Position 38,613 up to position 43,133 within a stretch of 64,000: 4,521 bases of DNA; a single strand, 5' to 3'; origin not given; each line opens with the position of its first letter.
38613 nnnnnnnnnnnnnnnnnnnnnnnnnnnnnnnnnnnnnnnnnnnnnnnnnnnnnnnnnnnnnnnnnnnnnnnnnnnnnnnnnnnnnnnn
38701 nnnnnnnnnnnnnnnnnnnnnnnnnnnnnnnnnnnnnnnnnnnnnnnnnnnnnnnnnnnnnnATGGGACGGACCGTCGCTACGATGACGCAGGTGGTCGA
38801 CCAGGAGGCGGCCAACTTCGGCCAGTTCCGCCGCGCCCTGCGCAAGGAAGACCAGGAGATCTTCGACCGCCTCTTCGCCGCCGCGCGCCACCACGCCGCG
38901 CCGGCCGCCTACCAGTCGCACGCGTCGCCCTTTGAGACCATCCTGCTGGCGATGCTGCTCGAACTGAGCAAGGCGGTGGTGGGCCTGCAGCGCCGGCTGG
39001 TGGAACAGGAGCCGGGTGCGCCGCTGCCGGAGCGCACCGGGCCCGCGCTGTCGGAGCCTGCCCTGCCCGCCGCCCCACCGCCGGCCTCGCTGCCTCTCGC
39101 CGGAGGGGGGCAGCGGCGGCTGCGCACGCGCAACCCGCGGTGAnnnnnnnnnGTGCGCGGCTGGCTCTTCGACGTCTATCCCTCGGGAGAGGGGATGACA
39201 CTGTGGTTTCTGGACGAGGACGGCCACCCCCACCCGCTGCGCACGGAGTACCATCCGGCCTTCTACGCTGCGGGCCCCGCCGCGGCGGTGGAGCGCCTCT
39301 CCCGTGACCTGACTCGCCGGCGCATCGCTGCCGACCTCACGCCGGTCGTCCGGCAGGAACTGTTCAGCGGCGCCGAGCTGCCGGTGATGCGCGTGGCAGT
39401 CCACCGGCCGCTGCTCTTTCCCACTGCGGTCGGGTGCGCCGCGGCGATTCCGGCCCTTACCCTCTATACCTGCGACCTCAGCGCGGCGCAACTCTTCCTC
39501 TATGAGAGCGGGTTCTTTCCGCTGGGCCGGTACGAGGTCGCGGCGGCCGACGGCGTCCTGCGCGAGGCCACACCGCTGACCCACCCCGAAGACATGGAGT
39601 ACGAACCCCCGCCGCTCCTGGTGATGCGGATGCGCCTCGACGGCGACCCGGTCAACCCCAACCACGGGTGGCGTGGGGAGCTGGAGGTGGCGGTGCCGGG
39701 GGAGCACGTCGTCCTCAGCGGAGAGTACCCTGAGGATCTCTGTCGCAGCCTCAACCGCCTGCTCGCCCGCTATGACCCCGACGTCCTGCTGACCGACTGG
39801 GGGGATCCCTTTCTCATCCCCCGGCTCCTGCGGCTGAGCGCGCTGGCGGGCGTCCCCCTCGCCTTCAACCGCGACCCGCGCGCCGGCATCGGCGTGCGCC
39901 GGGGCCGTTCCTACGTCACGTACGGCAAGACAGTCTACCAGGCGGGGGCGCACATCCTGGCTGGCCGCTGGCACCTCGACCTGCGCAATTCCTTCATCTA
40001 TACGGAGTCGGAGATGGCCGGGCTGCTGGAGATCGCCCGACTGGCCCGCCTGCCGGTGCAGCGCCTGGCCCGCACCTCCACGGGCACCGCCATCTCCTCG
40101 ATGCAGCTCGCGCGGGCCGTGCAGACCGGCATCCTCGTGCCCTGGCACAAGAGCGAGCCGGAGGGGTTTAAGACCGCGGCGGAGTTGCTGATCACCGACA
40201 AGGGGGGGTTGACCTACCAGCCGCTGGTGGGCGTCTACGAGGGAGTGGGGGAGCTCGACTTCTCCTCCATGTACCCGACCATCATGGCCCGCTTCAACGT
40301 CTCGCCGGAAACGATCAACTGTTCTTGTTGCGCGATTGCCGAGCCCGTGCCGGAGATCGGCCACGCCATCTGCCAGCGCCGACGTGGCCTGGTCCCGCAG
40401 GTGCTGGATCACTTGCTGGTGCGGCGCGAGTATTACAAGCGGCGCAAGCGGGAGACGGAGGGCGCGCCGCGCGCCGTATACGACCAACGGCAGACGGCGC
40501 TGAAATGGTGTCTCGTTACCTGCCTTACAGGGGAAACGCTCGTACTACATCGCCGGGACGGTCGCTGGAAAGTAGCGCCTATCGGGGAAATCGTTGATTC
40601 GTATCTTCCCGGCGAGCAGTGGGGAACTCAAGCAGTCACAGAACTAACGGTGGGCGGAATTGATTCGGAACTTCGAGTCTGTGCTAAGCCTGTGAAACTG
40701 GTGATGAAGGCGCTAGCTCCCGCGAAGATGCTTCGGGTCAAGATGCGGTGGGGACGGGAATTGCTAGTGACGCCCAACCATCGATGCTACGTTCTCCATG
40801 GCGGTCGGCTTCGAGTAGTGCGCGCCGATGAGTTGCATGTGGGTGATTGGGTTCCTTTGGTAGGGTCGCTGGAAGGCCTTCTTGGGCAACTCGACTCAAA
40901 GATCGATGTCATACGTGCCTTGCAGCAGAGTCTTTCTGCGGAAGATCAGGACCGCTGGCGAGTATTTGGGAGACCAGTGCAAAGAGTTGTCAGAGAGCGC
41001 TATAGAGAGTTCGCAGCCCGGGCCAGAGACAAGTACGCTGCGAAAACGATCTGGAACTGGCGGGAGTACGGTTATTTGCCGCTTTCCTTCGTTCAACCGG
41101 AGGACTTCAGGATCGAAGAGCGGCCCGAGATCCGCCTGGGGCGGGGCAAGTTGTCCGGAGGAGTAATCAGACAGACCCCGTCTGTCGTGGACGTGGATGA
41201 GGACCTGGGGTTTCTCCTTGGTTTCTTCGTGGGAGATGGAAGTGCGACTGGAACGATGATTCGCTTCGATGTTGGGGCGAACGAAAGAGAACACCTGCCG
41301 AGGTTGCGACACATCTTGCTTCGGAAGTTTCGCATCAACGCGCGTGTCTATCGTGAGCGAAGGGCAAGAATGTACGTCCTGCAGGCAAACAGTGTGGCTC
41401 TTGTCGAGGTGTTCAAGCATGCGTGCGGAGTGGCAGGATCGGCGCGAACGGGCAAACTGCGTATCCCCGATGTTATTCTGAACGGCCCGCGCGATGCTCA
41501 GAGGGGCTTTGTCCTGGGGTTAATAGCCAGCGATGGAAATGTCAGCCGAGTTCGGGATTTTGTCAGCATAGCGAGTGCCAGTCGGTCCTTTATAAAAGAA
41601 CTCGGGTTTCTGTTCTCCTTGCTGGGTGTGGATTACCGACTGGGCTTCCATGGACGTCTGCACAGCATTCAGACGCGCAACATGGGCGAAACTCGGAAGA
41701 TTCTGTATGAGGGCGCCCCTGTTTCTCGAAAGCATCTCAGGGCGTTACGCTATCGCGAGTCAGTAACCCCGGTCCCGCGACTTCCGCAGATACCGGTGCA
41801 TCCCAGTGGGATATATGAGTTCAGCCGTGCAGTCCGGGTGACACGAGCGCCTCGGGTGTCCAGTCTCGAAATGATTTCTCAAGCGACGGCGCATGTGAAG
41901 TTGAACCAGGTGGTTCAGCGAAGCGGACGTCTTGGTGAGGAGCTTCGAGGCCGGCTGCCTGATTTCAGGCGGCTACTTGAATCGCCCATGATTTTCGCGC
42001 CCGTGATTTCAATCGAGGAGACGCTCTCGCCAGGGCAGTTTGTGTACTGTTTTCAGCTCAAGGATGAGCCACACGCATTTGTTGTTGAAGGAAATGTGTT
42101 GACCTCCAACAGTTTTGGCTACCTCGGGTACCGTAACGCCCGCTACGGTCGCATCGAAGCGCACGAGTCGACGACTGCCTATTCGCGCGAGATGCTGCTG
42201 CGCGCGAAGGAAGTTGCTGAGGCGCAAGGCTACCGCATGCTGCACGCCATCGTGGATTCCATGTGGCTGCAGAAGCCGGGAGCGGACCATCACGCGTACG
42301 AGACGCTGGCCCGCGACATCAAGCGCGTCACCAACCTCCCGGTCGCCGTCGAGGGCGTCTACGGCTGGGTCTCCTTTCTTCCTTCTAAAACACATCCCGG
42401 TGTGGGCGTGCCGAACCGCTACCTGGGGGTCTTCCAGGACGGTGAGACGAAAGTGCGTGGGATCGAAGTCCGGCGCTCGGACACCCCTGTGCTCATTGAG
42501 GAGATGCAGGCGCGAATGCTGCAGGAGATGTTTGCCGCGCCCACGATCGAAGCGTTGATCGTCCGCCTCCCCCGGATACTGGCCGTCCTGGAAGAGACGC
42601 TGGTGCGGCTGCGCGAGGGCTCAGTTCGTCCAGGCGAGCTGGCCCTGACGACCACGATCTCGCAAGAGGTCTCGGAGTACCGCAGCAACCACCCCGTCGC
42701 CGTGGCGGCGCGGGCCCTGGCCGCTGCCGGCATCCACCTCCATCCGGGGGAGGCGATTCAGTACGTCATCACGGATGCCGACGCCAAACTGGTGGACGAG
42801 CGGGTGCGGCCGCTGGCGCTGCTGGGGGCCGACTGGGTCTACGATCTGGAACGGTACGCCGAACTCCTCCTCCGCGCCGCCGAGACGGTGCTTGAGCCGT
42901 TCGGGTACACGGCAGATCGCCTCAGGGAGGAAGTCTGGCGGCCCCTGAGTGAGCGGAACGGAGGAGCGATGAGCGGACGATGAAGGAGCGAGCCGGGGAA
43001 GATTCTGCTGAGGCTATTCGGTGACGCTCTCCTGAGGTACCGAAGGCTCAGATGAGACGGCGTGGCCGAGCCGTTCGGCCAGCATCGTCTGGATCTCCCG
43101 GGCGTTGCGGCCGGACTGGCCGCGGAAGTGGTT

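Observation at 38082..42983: LexA-box promoter driving a SulA/ImuA-like gene, an orphan ORF and an exonuclease-dead PolB: candidate non-canonical SOS mutasome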

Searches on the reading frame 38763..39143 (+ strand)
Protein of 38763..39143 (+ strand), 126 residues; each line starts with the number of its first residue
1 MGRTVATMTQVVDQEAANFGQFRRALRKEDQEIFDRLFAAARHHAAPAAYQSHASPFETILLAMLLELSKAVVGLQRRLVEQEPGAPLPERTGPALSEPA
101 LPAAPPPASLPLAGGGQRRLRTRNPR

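Call 3: search_protein_families(library=pfam, proteins=[window:38763-39143:+], max_evalue=1)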
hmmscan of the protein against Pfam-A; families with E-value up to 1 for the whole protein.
window:38763-39143:+ (126 aa): 0 families

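Call 4: search_protein_families(library=ncbifam, proteins=[window:38763-39143:+], max_evalue=1)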
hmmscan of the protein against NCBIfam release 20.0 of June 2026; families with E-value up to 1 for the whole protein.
window:38763-39143:+ (126 aa): 0 families

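Call 29: find_homologous_proteins(query=window:38763-39143:+)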
Query window:38763-39143:+ (126 aa): 491 proteins with E <= 0.001 among 727 candidates; the best 120 are listed.
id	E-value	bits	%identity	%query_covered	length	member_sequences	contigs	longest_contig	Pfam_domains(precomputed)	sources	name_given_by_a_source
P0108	9.5e-69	247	100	94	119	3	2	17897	PF26485.1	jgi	jgi:hypothetical protein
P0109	1.9e-56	207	85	100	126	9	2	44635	PF26485.1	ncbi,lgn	ncbi:MAG: hypothetical protein ACRDF5_09445 [bacterium]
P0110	1.6e-51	191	83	100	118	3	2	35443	PF26485.1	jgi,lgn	jgi:hypothetical protein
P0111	3.5e-50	187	82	100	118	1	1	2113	PF26485.1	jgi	jgi:hypothetical protein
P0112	2.6e-45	171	74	100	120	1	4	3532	PF26485.1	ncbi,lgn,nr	ncbi:MAG: hypothetical protein HY334_08015 [Armatimonadetes bacterium]|nr:hypothetical protein [Arma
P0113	3.4e-44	167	78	90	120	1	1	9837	PF26485.1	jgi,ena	jgi:hypothetical protein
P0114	6.1e-43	163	76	93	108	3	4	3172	PF26485.1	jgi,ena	-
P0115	3.0e-42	161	81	86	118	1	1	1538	PF26485.1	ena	-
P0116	4.4e-42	161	76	91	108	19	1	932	PF26485.1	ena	-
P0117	8.1e-42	160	89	70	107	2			PF26485.1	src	-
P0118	1.1e-41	159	86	75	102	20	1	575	PF26485.1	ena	-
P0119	2.6e-41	158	77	83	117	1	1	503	PF26485.1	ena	-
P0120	2.7e-41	158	78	79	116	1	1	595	PF26485.1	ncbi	-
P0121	7.3e-41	157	80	82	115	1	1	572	PF26485.1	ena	-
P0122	1.2e-40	156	84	75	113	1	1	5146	PF26485.1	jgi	jgi:hypothetical protein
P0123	1.6e-39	152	72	90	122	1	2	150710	PF26485.1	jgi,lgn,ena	-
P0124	5.3e-39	151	75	85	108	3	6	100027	PF26485.1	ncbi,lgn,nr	ncbi:MAG: hypothetical protein QN152_07740 [Armatimonadota bacterium]|nr:hypothetical protein [Armat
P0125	8.3e-33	131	85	62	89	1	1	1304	PF26485.1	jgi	-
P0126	5.7e-32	128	60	92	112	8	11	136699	PF26485.1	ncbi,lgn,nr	ncbi:MAG: hypothetical protein QN122_11135 [Armatimonadota bacterium]|nr:hypothetical protein [Armat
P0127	2.5e-29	120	86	59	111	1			PF26485.1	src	-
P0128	9.3e-29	118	60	79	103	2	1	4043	PF26485.1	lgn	-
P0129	1.1e-28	117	65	74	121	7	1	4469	PF26485.1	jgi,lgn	jgi:hypothetical protein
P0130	5.5e-28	115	60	80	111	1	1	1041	PF26485.1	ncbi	-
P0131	6.8e-28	115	65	76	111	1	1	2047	PF26485.1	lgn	-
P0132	2.0e-27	113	63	79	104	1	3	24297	PF26485.1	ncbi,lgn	-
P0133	2.2e-27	113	60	83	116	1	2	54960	PF26485.1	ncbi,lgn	-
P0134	4.9e-27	112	60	79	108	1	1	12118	PF26485.1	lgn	-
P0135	5.4e-27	112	64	75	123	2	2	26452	PF26485.1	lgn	-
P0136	5.8e-27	112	67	69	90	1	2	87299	PF26485.1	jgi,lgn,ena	-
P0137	6.1e-27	112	59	88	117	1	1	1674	PF26485.1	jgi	jgi:hypothetical protein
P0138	6.9e-27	112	64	76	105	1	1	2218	PF26485.1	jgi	jgi:hypothetical protein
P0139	6.9e-27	112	68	69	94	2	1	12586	PF26485.1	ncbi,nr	ncbi:MAG: hypothetical protein QME77_07205 [bacterium]|nr:hypothetical protein [bacterium]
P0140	7.6e-27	112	63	76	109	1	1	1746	PF26485.1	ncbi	-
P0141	7.8e-27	111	66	74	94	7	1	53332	PF26485.1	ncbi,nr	ncbi:MAG: hypothetical protein RDU83_12050 [bacterium]|nr:hypothetical protein [bacterium]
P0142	1.0e-26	111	72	63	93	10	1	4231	PF26485.1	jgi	jgi:hypothetical protein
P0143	1.3e-26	111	68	67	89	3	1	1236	PF26485.1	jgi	jgi:hypothetical protein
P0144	1.4e-26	111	71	65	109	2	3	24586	PF26485.1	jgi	jgi:hypothetical protein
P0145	1.5e-26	111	67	69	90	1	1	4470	PF26485.1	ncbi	-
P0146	2.0e-26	110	68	67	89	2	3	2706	PF26485.1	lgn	-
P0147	2.2e-26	110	60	84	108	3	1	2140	PF26485.1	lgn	-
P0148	2.4e-26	110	56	90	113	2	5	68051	PF26485.1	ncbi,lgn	-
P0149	2.5e-26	110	66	67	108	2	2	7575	PF26485.1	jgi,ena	-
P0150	2.6e-26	110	66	69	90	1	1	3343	PF26485.1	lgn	-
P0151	2.7e-26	110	66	69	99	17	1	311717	PF26485.1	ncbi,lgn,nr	ncbi:MAG: hypothetical protein QN168_00450 [Armatimonadota bacterium]|nr:hypothetical protein [Armat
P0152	2.9e-26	110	63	75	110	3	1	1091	PF26485.1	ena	-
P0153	3.1e-26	110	71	63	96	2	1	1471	PF26485.1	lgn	-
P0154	3.8e-26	109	74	60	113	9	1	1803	PF26485.1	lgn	-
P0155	4.3e-26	109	67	67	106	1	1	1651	PF26485.1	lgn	-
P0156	4.8e-26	109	67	67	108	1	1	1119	PF26485.1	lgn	-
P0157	5.8e-26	109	68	67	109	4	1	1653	PF26485.1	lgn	-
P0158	5.9e-26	109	60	76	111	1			PF26485.1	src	-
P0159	6.2e-26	109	60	76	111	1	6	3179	PF26485.1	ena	-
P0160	6.7e-26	108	67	71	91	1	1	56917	PF26485.1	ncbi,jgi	ncbi:MAG TPA: hypothetical protein VGK88_13140 [bacterium]|jgi:hypothetical protein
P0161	6.7e-26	108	61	76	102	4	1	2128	PF26485.1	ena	-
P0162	8.3e-26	108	61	76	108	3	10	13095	PF26485.1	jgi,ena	-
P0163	9.8e-26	108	64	69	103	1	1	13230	PF26485.1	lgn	-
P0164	1.0e-25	108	65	68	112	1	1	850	PF26485.1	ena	-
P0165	1.1e-25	108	71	63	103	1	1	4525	PF26485.1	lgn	-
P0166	1.4e-25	107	67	68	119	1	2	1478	PF26485.1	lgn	-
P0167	1.5e-25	107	62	75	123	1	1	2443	PF26485.1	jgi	jgi:hypothetical protein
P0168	1.7e-25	107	68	63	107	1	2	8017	PF26485.1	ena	-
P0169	1.8e-25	107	71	60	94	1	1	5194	PF26485.1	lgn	-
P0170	1.9e-25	107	66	67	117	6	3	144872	PF26485.1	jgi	-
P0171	2.3e-25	107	64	71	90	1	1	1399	PF26485.1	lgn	-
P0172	2.6e-25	107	71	63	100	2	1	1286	PF26485.1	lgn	-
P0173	3.1e-25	106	64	71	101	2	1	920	PF26485.1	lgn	-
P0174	3.8e-25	106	70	63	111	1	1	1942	PF26485.1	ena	-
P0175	4.0e-25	106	68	63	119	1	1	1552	PF26485.1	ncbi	-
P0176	4.8e-25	106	70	63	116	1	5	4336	PF26485.1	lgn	-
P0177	5.4e-25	106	63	71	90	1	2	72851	PF26485.1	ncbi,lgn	-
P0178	6.1e-25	105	70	63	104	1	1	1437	PF26485.1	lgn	-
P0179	6.5e-25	105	71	60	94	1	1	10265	PF26485.1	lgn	-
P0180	7.4e-25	105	62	75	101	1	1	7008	PF26485.1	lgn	-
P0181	1.2e-24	104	64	67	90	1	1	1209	PF26485.1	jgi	jgi:hypothetical protein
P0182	1.2e-24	104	66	69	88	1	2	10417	PF26485.1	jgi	-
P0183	1.3e-24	104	67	65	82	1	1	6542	PF26485.1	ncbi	-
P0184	1.4e-24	104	68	63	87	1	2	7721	PF26485.1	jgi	jgi:hypothetical protein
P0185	6.1e-24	102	63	70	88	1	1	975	PF26485.1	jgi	jgi:hypothetical protein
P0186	9.4e-23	98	71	57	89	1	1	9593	PF26485.1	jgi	jgi:hypothetical protein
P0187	2.0e-22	97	66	63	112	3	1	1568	PF26485.1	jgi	jgi:hypothetical protein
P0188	2.2e-21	94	63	60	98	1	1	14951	PF26485.1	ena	-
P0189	1.2e-20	92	68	55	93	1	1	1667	PF26485.1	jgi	jgi:hypothetical protein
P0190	4.1e-20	90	52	79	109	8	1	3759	PF26485.1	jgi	jgi:hypothetical protein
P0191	9.9e-20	89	65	57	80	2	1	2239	PF26485.1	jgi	jgi:hypothetical protein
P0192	1.2e-19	88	61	60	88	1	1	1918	PF26485.1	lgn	-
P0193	1.5e-19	88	61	60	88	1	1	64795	PF26485.1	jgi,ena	-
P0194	1.9e-19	88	61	60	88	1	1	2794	PF26485.1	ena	-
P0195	2.3e-19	87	55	69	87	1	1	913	PF26485.1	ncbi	-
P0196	2.4e-19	87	65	57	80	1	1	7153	PF26485.1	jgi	jgi:hypothetical protein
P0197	2.5e-19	87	62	60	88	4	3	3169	PF26485.1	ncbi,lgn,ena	-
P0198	4.3e-19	87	61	57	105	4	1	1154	PF26485.1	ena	-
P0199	5.8e-19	86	61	60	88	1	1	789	PF26485.1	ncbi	-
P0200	7.1e-19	86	62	60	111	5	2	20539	PF26485.1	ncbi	-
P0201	9.0e-19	85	59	66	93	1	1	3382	PF26485.1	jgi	jgi:hypothetical protein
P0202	1.1e-18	85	61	60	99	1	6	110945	PF26485.1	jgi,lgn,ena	jgi:hypothetical protein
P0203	1.8e-18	85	49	95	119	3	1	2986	PF26485.1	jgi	-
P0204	2.7e-18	84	52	71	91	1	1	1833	PF26485.1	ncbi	-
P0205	3.6e-18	84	58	60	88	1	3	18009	PF26485.1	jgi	jgi:hypothetical protein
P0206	4.0e-18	83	54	67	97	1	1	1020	PF26485.1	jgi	jgi:hypothetical protein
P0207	4.6e-18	83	57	60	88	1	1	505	PF26485.1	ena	-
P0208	9.3e-18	82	55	67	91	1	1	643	PF26485.1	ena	-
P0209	9.8e-18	82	57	64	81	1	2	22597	PF26485.1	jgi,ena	jgi:hypothetical protein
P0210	1.5e-17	82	56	72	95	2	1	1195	PF26485.1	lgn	-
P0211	1.6e-17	81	59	63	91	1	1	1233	PF26485.1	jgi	jgi:hypothetical protein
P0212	1.8e-17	81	51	71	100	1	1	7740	PF26485.1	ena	-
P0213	3.1e-17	81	58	60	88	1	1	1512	PF26485.1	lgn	-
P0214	3.7e-17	80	52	67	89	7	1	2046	PF26485.1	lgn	-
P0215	3.9e-17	80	55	60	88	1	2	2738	PF26485.1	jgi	-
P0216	4.0e-17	80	54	66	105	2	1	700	PF26485.1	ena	-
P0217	4.4e-17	80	49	75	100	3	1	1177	PF26485.1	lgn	-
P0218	5.6e-17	80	52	63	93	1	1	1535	PF26485.1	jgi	-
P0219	5.7e-17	80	52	63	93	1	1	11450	PF26485.1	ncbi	-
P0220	6.4e-17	80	60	61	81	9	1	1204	PF26485.1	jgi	jgi:hypothetical protein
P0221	7.5e-17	79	52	63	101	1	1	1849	PF26485.1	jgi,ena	-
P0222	9.4e-17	79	57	56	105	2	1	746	PF26485.1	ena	-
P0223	1.3e-16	78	50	80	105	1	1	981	PF26485.1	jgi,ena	-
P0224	1.6e-16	78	48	76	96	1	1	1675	PF26485.1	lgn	-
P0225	1.6e-16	78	56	63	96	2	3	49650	PF26485.1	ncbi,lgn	-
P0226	1.7e-16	78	57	63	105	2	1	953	PF26485.1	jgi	jgi:hypothetical protein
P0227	1.7e-16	78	49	75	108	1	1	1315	PF26485.1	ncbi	-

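Call 39: predict_structure(alignment_id=A2)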
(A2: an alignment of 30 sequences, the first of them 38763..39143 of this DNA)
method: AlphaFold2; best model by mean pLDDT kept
length: 126 residues; sequences in the alignment: 30
mean_pLDDT: 71.8   pTM: 0.52
mean pLDDT of the five models: 71.8, 68.7, 68.5, 67.4, 67.4
residues with pLDDT >= 90: 15; 70-90: 52; 50-70: 45; < 50: 14
segments of 3 or more residues with pLDDT < 50: 92-98
pLDDT, mean of each block of 10 residues (from residue 1): 72 82 89 89 71 70 86 91 67 46 53 54 57
secondary structure, 60 per line:
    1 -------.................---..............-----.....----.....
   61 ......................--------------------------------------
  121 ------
elements in order: H8-24 H28-41 H47-51 H56-82

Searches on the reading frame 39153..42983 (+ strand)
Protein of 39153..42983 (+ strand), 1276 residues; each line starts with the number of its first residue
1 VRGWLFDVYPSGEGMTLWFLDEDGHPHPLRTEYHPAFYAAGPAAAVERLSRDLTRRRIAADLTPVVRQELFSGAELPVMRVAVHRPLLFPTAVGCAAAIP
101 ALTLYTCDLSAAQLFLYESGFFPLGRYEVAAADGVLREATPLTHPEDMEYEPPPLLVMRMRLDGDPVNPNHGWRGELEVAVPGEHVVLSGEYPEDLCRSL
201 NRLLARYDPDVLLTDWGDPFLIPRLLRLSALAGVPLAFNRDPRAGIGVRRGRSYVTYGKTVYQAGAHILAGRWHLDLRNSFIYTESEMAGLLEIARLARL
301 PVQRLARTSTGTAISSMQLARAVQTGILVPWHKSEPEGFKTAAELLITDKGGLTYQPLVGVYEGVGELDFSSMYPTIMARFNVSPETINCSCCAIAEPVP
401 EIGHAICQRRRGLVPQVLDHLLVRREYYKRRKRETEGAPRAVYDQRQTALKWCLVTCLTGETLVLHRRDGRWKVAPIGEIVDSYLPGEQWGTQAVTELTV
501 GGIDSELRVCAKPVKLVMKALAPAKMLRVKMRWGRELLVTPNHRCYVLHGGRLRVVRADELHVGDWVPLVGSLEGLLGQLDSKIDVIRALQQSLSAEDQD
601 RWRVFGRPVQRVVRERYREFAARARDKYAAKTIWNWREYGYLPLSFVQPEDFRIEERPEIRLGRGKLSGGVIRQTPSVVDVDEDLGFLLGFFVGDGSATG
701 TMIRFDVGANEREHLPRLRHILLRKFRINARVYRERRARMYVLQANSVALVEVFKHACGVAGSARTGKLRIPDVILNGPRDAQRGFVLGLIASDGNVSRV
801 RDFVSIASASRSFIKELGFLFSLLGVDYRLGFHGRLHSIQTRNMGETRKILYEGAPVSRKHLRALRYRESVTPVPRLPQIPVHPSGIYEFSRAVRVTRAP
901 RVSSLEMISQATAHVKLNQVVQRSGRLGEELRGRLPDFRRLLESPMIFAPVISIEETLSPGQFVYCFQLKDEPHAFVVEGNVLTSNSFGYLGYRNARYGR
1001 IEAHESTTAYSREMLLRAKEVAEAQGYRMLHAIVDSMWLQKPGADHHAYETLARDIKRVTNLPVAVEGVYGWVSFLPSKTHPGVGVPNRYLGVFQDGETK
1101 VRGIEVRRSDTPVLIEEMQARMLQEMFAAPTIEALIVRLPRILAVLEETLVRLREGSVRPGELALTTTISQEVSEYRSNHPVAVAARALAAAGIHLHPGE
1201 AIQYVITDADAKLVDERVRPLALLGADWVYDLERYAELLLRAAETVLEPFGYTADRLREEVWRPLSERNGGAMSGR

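Call 3: search_protein_families(library=pfam, proteins=[window:39153-42983:+], max_evalue=1)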
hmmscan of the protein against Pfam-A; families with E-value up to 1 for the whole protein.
window:39153-42983:+ (1276 aa): 4 families
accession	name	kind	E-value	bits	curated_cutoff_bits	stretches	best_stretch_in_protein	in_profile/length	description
PF00136.26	DNA_pol_B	-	3e-25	89.3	23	2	303-451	4-158/453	DNA polymerase family B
PF14528.11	LAGLIDADG_3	-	2e-12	47.7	22.5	2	782-830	2-52/82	LAGLIDADG-like domain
PF14890.11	Intein_splicing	-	9.6e-07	29.2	35.8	1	471-980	7-150/155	Intein splicing domain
PF21934.1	Yop-YscD_ppl_3rd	-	0.15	12.3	24.3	1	175-208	17-50/64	YscD/CdsD-like Bon-like domain 3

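Call 4: search_protein_families(library=ncbifam, proteins=[window:39153-42983:+], max_evalue=1)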
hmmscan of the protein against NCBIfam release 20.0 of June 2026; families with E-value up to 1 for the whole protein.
window:39153-42983:+ (1276 aa): 19 families
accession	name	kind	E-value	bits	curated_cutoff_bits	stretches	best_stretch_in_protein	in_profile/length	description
NF004416.0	PRK05761.1-2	equivalog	1.3e-116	390.6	516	2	4-458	2-405/665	type B DNA-directed DNA polymerase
NF004418.0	PRK05761.1-4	subfamily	4.3e-104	349.2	692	2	161-458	140-437/717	type B DNA-directed DNA polymerase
NF004417.0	PRK05761.1-3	equivalog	4.4e-46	157.3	780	2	285-453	417-592/858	DNA-directed DNA polymerase I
NF004419.0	PRK05761.1-5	equivalog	1.3e-34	119.4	1285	2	985-1255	663-918/932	DNA-directed DNA polymerase I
NF004415.0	PRK05761.1-1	equivalog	3.8e-29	101.2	1289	2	1001-1257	623-864/883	DNA-directed DNA polymerase I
NF045703.1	rSAM_Tes_intein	exception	3.7e-25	87.9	1700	2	514-829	219-511/1040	tetraether lipid synthase Tes, intein-containing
TIGR00592.1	pol2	superfamily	6.4e-22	77.5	239.95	2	983-1215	901-1138/1176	DNA polymerase (pol2)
NF011491.0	PRK14898.1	equivalog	3.5e-20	71.7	783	1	461-824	80-378/860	DNA-directed RNA polymerase subunit A''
NF004421.0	PRK05762.1-2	equivalog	5.5e-15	54.7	570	2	346-434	408-497/795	DNA polymerase II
NF003157.0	PRK04132.1-2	equivalog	7.2e-13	47.3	1103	2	415-566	11-154/864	replication factor C small subunit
NF011302.0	PRK14714.1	equivalog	5.5e-11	40.8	1791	1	457-575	932-1058/1350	DNA-directed DNA polymerase II large subunit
NF003159.0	PRK04132.1-4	equivalog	5.8e-11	41.1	999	2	454-568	57-166/852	replication factor C small subunit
TIGR01445.1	intein_Nterm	domain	9.7e-11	42.5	24.5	1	457-546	1-82/83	intein N-terminal splicing region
NF003158.0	PRK04132.1-3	equivalog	7.8e-10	36.5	1750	1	455-573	60-173/1437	replication factor C small subunit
NF011287.0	PRK14698.1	equivalog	1.1e-09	36.9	1238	2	676-826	386-529/1017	V-type ATP synthase subunit A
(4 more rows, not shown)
